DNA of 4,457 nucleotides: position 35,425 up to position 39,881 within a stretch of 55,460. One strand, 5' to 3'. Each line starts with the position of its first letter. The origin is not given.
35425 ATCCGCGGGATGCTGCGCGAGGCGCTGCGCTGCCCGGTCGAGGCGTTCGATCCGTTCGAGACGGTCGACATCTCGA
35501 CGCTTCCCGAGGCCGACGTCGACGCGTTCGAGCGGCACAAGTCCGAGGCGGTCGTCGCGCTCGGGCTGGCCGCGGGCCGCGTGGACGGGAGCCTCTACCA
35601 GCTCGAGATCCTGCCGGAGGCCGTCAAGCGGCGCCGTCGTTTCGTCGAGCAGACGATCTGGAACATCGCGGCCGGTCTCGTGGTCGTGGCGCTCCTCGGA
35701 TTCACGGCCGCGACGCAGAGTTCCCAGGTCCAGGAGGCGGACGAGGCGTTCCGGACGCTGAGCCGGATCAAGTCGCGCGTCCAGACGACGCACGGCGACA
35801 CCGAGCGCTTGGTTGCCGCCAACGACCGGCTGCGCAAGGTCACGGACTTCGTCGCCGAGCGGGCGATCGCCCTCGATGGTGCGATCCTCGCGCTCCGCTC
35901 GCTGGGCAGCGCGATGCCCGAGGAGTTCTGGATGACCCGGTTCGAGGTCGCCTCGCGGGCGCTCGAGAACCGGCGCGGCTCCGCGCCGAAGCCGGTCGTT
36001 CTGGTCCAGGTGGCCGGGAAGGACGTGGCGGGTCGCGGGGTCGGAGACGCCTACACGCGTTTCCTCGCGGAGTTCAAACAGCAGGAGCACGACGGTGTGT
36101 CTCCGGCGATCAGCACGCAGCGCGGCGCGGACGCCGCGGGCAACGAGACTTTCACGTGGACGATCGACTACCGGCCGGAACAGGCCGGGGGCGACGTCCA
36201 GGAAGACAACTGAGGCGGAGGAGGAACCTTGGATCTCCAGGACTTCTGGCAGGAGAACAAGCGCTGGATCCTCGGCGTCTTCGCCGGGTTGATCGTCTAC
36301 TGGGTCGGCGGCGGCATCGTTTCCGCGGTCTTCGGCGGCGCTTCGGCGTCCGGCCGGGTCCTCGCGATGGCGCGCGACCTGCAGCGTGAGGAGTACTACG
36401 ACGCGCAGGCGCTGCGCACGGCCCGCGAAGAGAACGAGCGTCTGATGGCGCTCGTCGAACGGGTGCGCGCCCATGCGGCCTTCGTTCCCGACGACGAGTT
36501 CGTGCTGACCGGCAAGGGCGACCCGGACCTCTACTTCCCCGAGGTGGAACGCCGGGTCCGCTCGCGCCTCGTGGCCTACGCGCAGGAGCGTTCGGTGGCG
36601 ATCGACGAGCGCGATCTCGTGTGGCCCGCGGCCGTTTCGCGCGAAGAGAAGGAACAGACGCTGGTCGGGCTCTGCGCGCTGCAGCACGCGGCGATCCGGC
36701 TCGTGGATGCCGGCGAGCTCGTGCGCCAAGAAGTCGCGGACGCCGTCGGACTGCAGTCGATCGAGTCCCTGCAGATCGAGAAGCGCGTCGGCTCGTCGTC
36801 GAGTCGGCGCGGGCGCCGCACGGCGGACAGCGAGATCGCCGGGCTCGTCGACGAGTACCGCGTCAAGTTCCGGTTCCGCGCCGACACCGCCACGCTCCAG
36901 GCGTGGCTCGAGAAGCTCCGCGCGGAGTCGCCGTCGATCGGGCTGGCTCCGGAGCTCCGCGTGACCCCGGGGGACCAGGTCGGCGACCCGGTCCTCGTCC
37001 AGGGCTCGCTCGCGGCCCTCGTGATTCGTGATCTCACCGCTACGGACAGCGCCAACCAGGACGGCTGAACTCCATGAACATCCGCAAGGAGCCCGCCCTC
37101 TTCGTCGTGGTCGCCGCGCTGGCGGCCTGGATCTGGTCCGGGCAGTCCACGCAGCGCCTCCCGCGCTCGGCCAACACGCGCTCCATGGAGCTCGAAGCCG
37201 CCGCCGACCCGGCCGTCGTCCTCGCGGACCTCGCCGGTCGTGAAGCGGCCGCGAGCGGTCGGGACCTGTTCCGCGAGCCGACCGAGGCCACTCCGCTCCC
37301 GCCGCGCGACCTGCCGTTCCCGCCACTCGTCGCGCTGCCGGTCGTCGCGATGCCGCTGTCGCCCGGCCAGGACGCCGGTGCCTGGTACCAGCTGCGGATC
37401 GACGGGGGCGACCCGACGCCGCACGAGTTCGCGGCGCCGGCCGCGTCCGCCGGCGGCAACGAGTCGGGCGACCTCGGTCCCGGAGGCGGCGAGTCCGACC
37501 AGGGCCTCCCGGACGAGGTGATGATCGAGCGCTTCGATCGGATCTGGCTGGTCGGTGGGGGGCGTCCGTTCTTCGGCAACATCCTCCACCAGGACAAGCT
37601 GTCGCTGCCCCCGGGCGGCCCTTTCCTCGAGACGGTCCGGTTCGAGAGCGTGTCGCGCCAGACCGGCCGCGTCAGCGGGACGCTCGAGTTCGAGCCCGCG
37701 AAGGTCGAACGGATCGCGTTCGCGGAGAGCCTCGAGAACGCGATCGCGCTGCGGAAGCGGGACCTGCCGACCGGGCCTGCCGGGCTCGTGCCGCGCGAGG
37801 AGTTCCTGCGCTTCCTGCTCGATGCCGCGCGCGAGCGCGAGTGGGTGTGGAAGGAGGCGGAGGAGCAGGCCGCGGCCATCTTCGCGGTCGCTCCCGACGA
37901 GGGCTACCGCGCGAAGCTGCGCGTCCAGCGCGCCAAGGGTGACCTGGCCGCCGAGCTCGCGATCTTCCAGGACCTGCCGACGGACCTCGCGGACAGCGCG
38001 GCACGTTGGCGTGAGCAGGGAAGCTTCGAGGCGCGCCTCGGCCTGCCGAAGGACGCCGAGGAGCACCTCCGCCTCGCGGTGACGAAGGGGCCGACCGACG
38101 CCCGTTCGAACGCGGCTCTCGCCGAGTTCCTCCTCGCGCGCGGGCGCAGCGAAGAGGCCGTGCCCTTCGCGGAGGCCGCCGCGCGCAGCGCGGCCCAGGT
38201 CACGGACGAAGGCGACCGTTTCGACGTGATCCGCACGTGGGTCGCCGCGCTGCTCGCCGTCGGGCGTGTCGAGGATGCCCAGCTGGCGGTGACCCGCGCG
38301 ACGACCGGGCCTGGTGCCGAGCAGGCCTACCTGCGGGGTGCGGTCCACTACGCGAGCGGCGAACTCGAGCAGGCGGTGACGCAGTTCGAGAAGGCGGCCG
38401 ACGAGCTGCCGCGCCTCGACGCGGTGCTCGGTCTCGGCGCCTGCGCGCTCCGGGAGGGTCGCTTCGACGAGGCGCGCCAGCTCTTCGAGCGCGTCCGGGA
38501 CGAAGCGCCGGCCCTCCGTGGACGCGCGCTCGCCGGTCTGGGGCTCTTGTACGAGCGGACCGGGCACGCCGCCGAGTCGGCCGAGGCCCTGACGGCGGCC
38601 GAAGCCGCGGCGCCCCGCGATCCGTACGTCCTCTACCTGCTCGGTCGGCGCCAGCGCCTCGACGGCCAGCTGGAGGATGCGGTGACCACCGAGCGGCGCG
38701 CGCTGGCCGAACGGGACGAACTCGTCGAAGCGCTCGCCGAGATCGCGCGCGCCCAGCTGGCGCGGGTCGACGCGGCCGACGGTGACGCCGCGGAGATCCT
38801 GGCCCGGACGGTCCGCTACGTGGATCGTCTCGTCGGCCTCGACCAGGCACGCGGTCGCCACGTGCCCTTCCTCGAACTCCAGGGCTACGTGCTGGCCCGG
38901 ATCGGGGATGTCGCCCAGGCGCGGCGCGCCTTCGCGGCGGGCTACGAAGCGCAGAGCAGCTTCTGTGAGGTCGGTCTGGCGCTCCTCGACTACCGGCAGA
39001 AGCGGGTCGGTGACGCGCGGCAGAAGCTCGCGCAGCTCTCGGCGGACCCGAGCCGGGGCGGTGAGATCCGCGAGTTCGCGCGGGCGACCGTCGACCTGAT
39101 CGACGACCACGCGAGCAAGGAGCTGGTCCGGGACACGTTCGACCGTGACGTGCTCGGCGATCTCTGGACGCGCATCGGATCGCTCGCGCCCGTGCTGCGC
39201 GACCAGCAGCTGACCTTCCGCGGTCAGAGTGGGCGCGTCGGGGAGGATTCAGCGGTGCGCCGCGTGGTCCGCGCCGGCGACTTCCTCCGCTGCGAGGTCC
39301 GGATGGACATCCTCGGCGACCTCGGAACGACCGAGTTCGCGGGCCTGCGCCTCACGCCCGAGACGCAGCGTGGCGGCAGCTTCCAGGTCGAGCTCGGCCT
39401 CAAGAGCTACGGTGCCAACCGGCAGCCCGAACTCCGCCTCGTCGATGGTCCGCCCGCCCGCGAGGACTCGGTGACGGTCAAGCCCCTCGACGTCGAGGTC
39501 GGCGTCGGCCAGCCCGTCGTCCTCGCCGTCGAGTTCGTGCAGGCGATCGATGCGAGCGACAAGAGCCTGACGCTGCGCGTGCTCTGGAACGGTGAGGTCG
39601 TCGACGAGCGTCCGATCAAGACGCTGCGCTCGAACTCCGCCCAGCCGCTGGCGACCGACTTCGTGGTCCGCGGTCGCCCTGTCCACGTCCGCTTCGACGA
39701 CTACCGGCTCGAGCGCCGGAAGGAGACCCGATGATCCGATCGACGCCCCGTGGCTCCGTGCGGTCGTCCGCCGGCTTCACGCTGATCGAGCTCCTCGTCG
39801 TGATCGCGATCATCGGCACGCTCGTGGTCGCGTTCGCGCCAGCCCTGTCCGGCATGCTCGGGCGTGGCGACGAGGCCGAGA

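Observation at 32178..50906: Eleven-gene, translationally coupled FHA + GspL/M-like + TPR + five-pseudopilin block that lacks the motor, platform, secretin and peptidase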

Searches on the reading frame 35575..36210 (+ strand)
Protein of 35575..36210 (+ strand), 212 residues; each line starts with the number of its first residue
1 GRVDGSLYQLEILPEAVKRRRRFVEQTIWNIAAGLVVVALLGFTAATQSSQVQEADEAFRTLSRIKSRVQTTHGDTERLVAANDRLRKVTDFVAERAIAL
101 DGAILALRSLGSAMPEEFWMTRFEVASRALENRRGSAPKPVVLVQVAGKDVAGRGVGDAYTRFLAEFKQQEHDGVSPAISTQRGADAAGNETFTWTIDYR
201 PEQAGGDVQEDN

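Call 70: predict_structure(alignment_id=A11)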
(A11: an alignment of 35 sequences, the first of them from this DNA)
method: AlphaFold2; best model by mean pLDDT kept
length: 212 residues; sequences in the alignment: 35
mean_pLDDT: 89.9   pTM: 0.61
mean pLDDT of the five models: 89.9, 88.9, 88.3, 87.2, 85.5
residues with pLDDT >= 90: 152; 70-90: 40; 50-70: 17; < 50: 3
segments of 3 or more residues with pLDDT < 50: 1-3
pLDDT, mean of each block of 10 residues (from residue 1): 53 76 92 95 96 97 98 98 97 86 95 95 93 85 96 91 94 92 95 95 73 64
secondary structure, 60 per line:
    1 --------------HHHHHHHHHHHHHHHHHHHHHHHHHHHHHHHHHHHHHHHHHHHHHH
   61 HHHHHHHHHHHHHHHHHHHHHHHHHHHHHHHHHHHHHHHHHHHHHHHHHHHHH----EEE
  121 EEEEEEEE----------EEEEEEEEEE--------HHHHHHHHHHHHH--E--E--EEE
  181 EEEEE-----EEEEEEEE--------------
elements in order: H15-113 E118-128 E139-148 H157-169 E178-185 E191-198

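Call 72: fold_search(model_id=the predicted structure, library=pdb)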
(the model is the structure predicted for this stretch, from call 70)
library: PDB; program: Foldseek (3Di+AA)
matches with E <= 10: 815; with E <= 0.001: 0
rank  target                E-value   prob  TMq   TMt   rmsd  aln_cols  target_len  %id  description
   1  2gjv_A                5.5e-02  0.75  0.19  0.28   7.5        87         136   14  Crystal Structure of a Protein of Unknown Function from Salmonella typhimurium (released 2006-04-11)
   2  9m6x_M                5.8e-02  0.85  0.25  0.38   7.8       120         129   13  Cryo-EM structure of bacteriophage NF5 neck (released 2025-12-17)
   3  7avy                  6.6e-02  0.90  0.25  0.20   6.4        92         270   12  MerTK kinase domain in complex with quinazoline-based inhbitor (released 2021-03-03)
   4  5uvr                  7.8e-02  0.92  0.28  0.51   5.3       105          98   10  The core region of PilO from the type IV pilus system of Pseudomonas aeruginosa (released 2018-02-21)
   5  8a3w_SZ               8.3e-02  0.75  0.22  0.33   5.8        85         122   16  CRYO-EM STRUCTURE OF LEISHMANIA MAJOR 80S RIBOSOME : WILD TYPE (released 2023-12-20)
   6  9r2v_C                9.3e-02  0.41  0.18  0.22  12.9       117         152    9  De novo designed M16 protein fold (released 2025-05-14)
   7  9r2v_B                1.0e-01  0.35  0.17  0.21  12.7       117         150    8  De novo designed M16 protein fold (released 2025-05-14)
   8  3g2f_B                1.1e-01  0.60  0.21  0.16   8.0        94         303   15  Crystal structure of the kinase domain of bone morphogenetic protein receptor type II (BMPR2) at 2.35 A resolution (released 2009-02-17)
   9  7w64_A                1.2e-01  0.60  0.22  0.13   8.7       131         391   11  Crystal structure of minor pilin TcpB from Vibrio cholerae complexed with N-terminal peptide fragment of TcpF (released 2022-11-09)
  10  3g2f_A                1.2e-01  0.41  0.18  0.14   8.3        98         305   15  Crystal structure of the kinase domain of bone morphogenetic protein receptor type II (BMPR2) at 2.35 A resolution (released 2009-02-17)
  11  2x8k_A                1.4e-01  0.30  0.19  0.17  10.8       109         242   11  Crystal Structure of SPP1 Dit (gp 19.1) Protein, a Paradigm of Hub Adsorption Apparatus in Gram-positive Infecting Pha (released 2010-09-15)
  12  2rjz_A                1.7e-01  0.85  0.29  0.41   4.6       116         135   11  Crystal structure of the type 4 fimbrial biogenesis protein PilO from Pseudomonas aeruginosa (released 2007-11-06)
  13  9r2v_A                1.8e-01  0.38  0.17  0.21   6.7        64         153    6  De novo designed M16 protein fold (released 2025-05-14)
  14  1u55_B                1.9e-01  0.66  0.23  0.25   7.1       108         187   10  Crystal structure of an oxygen binding H-NOX domain related to soluble guanylate cyclases (oxygen complex) (released 2004-08-31)
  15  9fqr_Xr               1.9e-01  0.57  0.23  0.10   7.9       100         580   11  96-nm repeat of axonemal doublet microtubules from bovine sperm (released 2025-03-26)
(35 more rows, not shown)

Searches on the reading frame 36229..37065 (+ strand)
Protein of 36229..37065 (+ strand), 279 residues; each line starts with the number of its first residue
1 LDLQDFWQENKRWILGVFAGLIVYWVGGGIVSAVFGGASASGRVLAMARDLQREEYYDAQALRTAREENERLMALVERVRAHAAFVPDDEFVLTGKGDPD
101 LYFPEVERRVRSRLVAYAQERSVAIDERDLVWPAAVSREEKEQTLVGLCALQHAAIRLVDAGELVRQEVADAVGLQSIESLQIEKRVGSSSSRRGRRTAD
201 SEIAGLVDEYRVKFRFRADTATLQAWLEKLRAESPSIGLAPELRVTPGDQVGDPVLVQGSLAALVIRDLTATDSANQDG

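Call 4: search_protein_families(library=pfam, max_evalue=0.01, proteins=[window:36229-37065:+])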
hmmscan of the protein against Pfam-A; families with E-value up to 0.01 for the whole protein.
window:36229-37065:+ (279 aa): 0 families

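Call 18: search_protein_families(library=ncbifam, max_evalue=0.01, proteins=[window:36229-37065:+])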
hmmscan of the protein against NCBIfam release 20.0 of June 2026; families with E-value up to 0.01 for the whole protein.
window:36229-37065:+ (279 aa): 0 families

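Call 25: search_solved_structures(query=A2, max_evalue=10, show_alignments=1)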
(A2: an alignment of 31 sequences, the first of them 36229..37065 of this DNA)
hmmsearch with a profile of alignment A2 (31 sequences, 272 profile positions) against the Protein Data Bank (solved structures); distinct sequences matched with E-value up to 10: 2.
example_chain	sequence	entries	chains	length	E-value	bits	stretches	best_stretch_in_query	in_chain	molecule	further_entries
4eqk_A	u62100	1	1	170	0.5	12.9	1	57-175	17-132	Polymerase basic protein 2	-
5yt0_A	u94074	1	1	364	1.2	11.7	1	31-82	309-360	Probable translation initiation factor IF-2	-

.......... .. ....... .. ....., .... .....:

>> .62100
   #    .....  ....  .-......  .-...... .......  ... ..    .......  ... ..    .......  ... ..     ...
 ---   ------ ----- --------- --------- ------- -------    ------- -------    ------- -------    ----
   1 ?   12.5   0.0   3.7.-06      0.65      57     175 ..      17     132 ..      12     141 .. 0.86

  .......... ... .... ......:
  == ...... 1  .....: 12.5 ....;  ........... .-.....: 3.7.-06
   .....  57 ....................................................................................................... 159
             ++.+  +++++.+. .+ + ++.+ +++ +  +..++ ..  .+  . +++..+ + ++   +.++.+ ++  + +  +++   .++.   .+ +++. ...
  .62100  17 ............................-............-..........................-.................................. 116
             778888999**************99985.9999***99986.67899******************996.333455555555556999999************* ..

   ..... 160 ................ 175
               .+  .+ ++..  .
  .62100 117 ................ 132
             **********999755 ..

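Call 49: search_protein_families(library=pfam, alignment_id=A2, max_evalue=1)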
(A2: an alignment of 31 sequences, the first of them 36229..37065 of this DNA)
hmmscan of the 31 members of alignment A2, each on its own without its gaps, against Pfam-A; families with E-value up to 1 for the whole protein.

A. member 1, window:36229-37065:+ (279 aa): 0 families

B. families by the number of members that match (of 31 scanned): 18 families
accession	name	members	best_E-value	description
PF12670.12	DUF3792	3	0.053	Protein of unknown function (DUF3792)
PF02212.23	GED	2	0.0012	Dynamin GTPase effector domain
PF10741.14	T2SSM_b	2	0.019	Type II secretion system (T2SS), protein M subtype b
PF21085.3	CusS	1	0.029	CusS sensor domain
PF02183.23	HALZ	1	0.041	Homeobox associated leucine zipper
PF10224.14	DUF2205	1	0.065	Short coiled-coil protein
PF15478.11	LKAAEAR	1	0.078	Family of unknown function with LKAAEAR motif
PF17253.7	DUF5320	1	0.081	Family of unknown function (DUF5320)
PF17509.7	DUF5440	1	0.082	Family of unknown function (DUF5440)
PF08826.15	DMPK_coil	1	0.09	DMPK coiled coil domain like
PF14197.11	Cep57_CLD_2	1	0.093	Centrosome localisation domain of PPC89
PF06424.17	PRP1_N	1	0.095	PRP1 splicing factor, N-terminal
PF13747.11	DUF4164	1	0.097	Domain of unknown function (DUF4164)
PF18503.7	RPN6_C_helix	1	0.15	26S proteasome subunit RPN6 C-terminal helix domain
PF01914.23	MarC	1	0.19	MarC family integral membrane protein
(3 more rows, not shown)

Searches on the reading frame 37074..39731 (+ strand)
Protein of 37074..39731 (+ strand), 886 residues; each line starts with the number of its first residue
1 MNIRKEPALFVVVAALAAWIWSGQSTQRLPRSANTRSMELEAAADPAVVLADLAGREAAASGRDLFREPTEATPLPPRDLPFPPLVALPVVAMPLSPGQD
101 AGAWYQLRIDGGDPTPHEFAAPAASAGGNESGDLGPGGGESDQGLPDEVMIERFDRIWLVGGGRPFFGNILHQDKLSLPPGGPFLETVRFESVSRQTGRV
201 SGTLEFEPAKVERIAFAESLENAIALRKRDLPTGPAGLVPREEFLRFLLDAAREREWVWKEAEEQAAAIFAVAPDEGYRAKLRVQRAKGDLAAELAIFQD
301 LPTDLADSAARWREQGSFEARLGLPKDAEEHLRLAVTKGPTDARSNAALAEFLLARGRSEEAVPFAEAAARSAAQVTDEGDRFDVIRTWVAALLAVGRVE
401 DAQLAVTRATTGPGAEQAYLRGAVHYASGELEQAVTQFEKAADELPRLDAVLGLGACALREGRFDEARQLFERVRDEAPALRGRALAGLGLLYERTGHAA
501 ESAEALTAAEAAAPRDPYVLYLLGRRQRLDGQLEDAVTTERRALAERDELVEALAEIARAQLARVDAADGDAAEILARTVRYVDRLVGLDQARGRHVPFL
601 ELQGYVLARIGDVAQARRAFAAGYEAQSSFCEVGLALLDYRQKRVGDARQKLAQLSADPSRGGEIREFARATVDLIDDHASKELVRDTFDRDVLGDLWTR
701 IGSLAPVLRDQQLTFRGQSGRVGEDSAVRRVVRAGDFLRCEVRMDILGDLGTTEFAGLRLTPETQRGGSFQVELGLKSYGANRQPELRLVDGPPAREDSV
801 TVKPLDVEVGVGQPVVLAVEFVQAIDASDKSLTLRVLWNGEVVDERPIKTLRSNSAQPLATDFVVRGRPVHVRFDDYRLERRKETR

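Call 4: search_protein_families(library=pfam, max_evalue=0.01, proteins=[window:37074-39731:+])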
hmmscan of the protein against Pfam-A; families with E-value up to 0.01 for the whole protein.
window:37074-39731:+ (886 aa): 10 families
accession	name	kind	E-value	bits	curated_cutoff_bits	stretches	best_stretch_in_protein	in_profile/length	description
PF14559.12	TPR_19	-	1.4e-12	48.2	25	3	426-479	2-56/68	Tetratricopeptide repeat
PF07719.23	TPR_2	-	1.8e-10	40.5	27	1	453-479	6-32/34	Tetratricopeptide repeat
PF13432.12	TPR_16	-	5e-09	36.9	32.7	2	420-479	2-62/65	Tetratricopeptide repeat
PF13428.12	TPR_14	-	1.5e-07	31.9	23.5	0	311-350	3-42/44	Tetratricopeptide repeat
PF13431.12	TPR_17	-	1.2e-06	28.8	24.4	0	335-362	5-32/34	Tetratricopeptide repeat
PF00515.34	TPR_1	-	3.2e-06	27.2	27.8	0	453-474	6-27/34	Tetratricopeptide repeat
PF13181.12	TPR_8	-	2.1e-05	24.7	25.7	0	484-514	2-32/34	Tetratricopeptide repeat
PF12895.13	ANAPC3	-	0.00011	22.8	27.2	0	414-473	22-81/82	Anaphase-promoting complex, cyclosome, subunit 3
PF23300.3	HEAT_Nup120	-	0.00015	22.1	29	0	393-445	6-56/170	Nucleoporin Nup120, HEAT repeats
PF13424.12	TPR_12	-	0.00038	21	30.1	1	452-513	6-75/77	Tetratricopeptide repeat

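Call 18: search_protein_families(library=ncbifam, max_evalue=0.01, proteins=[window:37074-39731:+])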
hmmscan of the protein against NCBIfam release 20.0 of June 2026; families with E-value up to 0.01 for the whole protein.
window:37074-39731:+ (886 aa): 8 families
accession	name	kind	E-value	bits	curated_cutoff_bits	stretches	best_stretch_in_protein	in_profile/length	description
TIGR02917.1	PEP_TPR_lipo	equivalog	3.9e-14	51.5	312.2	1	262-569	314-619/899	XrtA/PEP-CTERM system TPR-repeat protein PrsT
NF040959.1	MamA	equivalog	4.2e-09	36.1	200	1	421-548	43-170/204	magnetosome protein MamA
TIGR02521.1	type_IV_pilW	equivalog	1.5e-07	31.2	154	1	426-531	110-217/234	type IV pilus biogenesis/stability protein PilW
NF033920.0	C39_PA2778_fam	equivalog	0.00013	21.5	150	0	416-511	156-252/255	PA2778 family cysteine peptidase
NF033762.1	social_mot_Tgl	equivalog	0.00018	20.9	225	1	326-478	83-234/252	social motility TPR repeat lipoprotein Tgl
NF047371.1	FlcA_CTERM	equivalog_domain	0.00046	18.8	300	1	415-478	473-537/646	periplasmic flagellar collar protein FlcA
TIGR02795.1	tol_pal_ybgF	equivalog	0.0029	18.2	90.1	0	417-480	41-108/119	tol-pal system protein YbgF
TIGR02552.1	LcrH_SycD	equivalog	0.0075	16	104.8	0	416-473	19-77/136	SycD/LcrH family type III secretion system chaperone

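Call 67: search_protein_families(library=pfam, alignment_id=A10, max_evalue=1)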
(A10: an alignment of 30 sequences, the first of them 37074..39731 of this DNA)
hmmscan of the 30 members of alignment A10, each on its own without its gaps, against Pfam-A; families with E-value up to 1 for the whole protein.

A. member 1, window:37074-39731:+ (886 aa): 16 families
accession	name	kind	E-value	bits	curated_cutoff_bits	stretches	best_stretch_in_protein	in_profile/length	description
PF14559.12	TPR_19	-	1.4e-12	48.2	25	3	426-479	2-56/68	Tetratricopeptide repeat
PF07719.23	TPR_2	-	1.8e-10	40.5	27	2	453-479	6-32/34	Tetratricopeptide repeat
PF13432.12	TPR_16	-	5e-09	36.9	32.7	4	420-479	2-62/65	Tetratricopeptide repeat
PF13428.12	TPR_14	-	1.5e-07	31.9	23.5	3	311-350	3-42/44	Tetratricopeptide repeat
PF13431.12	TPR_17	-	1.2e-06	28.8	24.4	1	335-362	5-32/34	Tetratricopeptide repeat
PF00515.34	TPR_1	-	3.2e-06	27.2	27.8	2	453-474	6-27/34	Tetratricopeptide repeat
PF13181.12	TPR_8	-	2.1e-05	24.7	25.7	0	484-514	2-32/34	Tetratricopeptide repeat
PF12895.13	ANAPC3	-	0.00011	22.8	27.2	1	414-473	22-81/82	Anaphase-promoting complex, cyclosome, subunit 3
PF23300.3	HEAT_Nup120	-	0.00015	22.1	29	1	393-445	6-56/170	Nucleoporin Nup120, HEAT repeats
PF13424.12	TPR_12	-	0.00038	21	30.1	1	452-513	6-75/77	Tetratricopeptide repeat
PF13174.12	TPR_6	-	0.012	16.6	26.3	1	449-479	1-31/33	Tetratricopeptide repeat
PF09976.15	TPR_21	-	0.044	14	25.5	1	499-627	58-176/193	Tetratricopeptide repeat-like domain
PF07721.20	TPR_4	-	0.1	13.7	27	2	347-367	5-25/26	Tetratricopeptide repeat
PF13176.12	TPR_7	-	0.15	12.7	27.9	0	452-473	3-24/36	Tetratricopeptide repeat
PF25062.1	ARM_TT21_N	-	0.27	11.4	40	0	451-564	103-215/222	Tetratricopeptide repeat protein 21 N-terminal ARM repeat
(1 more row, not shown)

B. families by the number of members that match (of 30 scanned): 62 families (the first 25 are shown)
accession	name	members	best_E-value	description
PF07719.23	TPR_2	30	3.1e-20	Tetratricopeptide repeat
PF13431.12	TPR_17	30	9.7e-13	Tetratricopeptide repeat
PF13432.12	TPR_16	29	9.1e-17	Tetratricopeptide repeat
PF00515.34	TPR_1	29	3.9e-16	Tetratricopeptide repeat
PF13428.12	TPR_14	29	1.5e-14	Tetratricopeptide repeat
PF12895.13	ANAPC3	29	2.6e-10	Anaphase-promoting complex, cyclosome, subunit 3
PF14559.12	TPR_19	28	2.2e-19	Tetratricopeptide repeat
PF13181.12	TPR_8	27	3.2e-12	Tetratricopeptide repeat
PF13424.12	TPR_12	26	4.1e-11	Tetratricopeptide repeat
PF13414.12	TPR_11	25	4.7e-09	TPR repeat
PF13174.12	TPR_6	23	7.1e-08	Tetratricopeptide repeat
PF13176.12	TPR_7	20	1.4e-07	Tetratricopeptide repeat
PF23914.1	TPR_CcmH_CycH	17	5.8e-06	Cytochrome c-type biogenesis protein H TPR domain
PF23300.3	HEAT_Nup120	16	1.2e-06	Nucleoporin Nup120, HEAT repeats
PF13371.12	TPR_9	15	1.7e-08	Tetratricopeptide repeat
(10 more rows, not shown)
